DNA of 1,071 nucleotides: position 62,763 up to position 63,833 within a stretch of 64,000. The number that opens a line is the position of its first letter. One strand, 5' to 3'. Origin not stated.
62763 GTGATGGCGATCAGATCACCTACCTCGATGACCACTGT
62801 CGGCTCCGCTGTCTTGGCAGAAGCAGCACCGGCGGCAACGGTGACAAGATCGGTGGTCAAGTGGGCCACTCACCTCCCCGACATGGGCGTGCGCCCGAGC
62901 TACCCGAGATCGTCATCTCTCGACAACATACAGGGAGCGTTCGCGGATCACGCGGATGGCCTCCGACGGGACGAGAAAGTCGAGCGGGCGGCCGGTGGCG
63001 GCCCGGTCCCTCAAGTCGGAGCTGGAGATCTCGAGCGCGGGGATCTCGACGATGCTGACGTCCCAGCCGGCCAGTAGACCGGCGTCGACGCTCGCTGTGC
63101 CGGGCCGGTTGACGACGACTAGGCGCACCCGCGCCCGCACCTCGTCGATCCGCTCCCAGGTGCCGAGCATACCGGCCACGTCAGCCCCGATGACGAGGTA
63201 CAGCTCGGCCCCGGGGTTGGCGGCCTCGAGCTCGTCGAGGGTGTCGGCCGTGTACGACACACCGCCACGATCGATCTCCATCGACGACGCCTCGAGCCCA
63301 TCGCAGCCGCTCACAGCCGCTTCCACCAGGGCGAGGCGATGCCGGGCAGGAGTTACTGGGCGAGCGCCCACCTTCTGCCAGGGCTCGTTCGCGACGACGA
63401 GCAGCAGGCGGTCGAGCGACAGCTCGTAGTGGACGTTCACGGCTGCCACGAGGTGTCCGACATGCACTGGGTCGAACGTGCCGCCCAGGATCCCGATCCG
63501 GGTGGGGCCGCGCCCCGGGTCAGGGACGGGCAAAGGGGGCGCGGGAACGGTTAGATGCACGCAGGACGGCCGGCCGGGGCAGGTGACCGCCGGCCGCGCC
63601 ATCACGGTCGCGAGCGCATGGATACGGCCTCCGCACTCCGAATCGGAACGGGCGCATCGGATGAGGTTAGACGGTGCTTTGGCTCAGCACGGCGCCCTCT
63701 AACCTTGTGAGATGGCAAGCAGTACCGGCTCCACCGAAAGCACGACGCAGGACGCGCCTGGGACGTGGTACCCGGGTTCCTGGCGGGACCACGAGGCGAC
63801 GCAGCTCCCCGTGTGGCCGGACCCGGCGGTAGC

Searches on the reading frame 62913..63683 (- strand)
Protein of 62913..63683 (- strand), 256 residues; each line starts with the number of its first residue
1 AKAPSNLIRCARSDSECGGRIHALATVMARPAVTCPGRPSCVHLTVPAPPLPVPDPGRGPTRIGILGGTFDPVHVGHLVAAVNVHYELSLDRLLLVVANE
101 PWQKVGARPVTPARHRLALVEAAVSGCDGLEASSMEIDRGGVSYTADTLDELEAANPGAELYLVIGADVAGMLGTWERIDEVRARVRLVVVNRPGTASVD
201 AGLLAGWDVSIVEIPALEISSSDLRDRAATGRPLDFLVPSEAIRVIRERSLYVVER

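Call 57: search_protein_families(library=pfam, proteins=[window:62913-63683:-], max_evalue=0.001)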
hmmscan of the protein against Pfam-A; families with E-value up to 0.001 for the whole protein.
window:62913-63683:- (256 aa): 1 family
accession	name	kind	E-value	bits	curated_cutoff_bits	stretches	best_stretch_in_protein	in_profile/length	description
PF01467.32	CTP_transf_like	-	2.3e-22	80.1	21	1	65-227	1-133/133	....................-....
